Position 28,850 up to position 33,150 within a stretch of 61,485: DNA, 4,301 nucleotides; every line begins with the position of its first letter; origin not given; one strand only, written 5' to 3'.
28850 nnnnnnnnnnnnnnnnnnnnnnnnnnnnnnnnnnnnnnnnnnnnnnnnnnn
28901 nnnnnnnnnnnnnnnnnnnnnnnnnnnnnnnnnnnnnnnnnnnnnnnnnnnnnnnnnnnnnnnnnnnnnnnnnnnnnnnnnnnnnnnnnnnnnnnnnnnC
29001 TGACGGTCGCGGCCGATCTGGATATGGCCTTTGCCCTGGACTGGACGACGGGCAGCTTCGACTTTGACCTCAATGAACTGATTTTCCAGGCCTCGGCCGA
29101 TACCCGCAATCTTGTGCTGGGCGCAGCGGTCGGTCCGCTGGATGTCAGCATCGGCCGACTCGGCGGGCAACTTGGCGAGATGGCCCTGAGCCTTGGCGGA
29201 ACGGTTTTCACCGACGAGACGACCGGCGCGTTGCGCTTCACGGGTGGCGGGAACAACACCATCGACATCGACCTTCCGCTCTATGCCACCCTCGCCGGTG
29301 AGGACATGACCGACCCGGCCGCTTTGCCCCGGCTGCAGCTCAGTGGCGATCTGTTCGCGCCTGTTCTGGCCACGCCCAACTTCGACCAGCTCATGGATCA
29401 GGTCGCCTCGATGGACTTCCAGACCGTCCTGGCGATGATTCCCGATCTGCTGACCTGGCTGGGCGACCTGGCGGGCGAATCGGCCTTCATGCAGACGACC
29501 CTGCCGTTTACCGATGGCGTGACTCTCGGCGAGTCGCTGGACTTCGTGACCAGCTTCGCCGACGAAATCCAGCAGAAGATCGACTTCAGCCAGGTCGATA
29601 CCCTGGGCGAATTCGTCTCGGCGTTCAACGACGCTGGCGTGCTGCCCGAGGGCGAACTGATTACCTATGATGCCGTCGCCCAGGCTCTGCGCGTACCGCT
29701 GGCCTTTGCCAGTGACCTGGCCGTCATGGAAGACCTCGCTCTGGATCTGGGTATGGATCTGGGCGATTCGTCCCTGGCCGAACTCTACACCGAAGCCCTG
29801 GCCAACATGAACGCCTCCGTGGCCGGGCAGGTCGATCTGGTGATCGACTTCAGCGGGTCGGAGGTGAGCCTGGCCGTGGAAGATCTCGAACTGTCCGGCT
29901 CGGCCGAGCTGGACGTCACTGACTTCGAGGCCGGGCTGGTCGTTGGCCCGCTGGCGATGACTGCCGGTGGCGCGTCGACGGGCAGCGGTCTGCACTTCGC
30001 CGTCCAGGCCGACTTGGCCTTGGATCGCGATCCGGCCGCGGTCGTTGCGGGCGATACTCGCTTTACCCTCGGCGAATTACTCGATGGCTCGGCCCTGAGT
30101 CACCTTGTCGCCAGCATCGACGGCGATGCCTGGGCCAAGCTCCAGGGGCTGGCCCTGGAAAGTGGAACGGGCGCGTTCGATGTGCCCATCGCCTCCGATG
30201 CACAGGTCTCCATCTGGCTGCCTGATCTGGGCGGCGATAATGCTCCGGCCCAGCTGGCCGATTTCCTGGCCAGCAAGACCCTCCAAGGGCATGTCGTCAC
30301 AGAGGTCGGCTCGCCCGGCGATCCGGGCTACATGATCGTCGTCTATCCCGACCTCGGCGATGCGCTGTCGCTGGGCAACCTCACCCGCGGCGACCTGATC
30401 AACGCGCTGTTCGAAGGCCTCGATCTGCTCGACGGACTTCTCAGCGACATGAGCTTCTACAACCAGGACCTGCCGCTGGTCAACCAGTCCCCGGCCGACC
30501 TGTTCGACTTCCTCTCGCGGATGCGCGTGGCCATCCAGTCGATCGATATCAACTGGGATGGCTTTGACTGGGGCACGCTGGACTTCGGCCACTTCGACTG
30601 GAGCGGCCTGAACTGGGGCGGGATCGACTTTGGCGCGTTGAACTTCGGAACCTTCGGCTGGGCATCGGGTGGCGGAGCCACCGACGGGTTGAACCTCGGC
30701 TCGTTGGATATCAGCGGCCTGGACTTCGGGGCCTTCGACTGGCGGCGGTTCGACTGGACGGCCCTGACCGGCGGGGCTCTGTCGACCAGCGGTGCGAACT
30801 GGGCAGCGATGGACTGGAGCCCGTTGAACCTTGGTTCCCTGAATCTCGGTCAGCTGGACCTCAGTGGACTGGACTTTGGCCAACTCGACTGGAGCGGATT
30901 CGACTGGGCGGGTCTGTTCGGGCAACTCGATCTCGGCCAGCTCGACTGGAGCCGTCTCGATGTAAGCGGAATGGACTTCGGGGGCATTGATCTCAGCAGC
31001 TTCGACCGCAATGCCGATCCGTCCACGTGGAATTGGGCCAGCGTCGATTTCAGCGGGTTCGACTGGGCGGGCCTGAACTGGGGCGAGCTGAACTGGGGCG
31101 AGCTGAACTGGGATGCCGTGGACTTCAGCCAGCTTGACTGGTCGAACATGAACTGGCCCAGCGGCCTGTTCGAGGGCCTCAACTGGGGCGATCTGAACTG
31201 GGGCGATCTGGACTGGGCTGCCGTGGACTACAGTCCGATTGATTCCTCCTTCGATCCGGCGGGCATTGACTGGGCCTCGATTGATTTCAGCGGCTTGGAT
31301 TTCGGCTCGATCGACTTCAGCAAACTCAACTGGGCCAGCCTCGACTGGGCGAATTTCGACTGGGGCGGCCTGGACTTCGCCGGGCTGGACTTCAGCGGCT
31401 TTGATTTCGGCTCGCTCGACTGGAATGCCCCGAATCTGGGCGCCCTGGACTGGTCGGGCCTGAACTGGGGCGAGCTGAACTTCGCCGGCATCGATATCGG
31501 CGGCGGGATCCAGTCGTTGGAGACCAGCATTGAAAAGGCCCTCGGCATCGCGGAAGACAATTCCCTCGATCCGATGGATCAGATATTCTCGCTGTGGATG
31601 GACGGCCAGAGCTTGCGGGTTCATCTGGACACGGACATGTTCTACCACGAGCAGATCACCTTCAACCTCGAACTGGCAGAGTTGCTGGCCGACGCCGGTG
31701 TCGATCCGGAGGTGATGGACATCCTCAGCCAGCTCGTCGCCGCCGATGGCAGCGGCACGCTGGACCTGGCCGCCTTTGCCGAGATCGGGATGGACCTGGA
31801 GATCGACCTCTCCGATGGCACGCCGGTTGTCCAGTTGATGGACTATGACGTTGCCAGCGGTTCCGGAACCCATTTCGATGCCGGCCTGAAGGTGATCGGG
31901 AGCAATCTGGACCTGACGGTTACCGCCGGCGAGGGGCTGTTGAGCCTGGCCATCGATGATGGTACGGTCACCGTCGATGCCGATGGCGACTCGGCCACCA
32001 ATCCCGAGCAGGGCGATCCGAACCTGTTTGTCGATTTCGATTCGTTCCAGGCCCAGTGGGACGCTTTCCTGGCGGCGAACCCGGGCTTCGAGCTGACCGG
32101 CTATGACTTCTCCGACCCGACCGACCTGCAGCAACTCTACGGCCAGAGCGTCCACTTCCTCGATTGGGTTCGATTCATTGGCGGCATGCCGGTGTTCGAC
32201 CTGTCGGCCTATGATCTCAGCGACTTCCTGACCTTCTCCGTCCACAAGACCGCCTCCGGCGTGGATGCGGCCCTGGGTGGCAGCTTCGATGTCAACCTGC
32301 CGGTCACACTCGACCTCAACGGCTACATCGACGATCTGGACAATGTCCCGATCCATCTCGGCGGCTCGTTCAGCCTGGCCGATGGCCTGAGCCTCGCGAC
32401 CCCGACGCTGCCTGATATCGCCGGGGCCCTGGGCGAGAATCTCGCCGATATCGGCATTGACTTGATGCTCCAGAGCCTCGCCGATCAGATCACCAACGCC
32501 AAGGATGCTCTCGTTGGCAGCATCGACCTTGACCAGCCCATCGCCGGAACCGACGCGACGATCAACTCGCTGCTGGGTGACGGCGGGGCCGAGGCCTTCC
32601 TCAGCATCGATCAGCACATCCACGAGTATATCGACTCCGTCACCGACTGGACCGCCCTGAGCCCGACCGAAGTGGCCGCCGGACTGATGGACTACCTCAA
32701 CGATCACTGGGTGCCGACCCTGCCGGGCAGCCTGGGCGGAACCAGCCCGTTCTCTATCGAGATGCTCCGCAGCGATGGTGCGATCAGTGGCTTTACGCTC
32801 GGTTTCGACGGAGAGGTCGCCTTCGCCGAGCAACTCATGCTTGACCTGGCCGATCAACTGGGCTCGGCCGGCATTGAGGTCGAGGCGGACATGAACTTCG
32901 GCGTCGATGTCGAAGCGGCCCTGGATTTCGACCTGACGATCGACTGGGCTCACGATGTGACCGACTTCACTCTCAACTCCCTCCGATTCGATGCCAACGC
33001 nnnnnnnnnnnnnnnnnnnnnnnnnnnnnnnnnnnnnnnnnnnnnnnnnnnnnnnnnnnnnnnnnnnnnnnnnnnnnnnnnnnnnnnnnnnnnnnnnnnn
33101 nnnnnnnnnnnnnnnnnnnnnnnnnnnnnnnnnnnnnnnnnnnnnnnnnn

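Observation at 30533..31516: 325-codon Trp/Phe-rich pentapeptide array flanked by 9-nt direct repeats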

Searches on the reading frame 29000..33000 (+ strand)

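Call 9: search_protein_families(library=pfam, proteins=[window:29000-33000:+], max_evalue=1)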
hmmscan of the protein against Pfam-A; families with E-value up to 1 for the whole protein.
window:29000-33000:+ (1333 aa): 1 family
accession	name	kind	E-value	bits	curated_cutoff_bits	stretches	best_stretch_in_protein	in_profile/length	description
PF06403.16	Lamprin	-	0.001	19.4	34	0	780-814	43-77/91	Lamprin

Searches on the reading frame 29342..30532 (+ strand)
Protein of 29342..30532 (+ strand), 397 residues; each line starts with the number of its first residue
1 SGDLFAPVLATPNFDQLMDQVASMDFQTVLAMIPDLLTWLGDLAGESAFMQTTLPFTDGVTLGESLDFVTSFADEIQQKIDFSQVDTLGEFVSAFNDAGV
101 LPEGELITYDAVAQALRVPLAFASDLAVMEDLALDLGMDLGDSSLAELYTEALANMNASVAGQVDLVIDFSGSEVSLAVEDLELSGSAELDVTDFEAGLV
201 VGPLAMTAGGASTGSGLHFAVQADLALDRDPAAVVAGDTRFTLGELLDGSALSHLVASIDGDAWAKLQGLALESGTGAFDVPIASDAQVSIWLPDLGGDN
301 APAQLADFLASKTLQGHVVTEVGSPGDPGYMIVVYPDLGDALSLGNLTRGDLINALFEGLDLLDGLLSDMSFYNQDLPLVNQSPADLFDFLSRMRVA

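Call 30: find_related_loci(query=window:29342-30532:+, collection=genome_contigs, flank=10000)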
Query window:29342-30532:+ (397 aa) in genome_contigs; peptide patterns used: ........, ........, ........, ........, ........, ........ (x = any residue, [..] = any of these).
130 stretches matched a pattern, but none encodes a relative of the query by tblastn (E <= 1e-3).

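Call 31: find_related_loci(query=window:29342-30532:+, collection=metagenome_contigs, flank=10000)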
Query window:29342-30532:+ (397 aa) in metagenome_contigs; peptide patterns used: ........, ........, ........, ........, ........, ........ (x = any residue, [..] = any of these).
239 stretches matched a pattern, but none encodes a relative of the query by tblastn (E <= 1e-3).

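Call 73: find_related_loci(query=window:29342-30532:+, collection=viral_contigs, flank=10000)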
Query window:29342-30532:+ (397 aa) in viral_contigs; peptide patterns used: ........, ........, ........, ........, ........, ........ (x = any residue, [..] = any of these).
23 stretches matched a pattern, but none encodes a relative of the query by tblastn (E <= 1e-3).
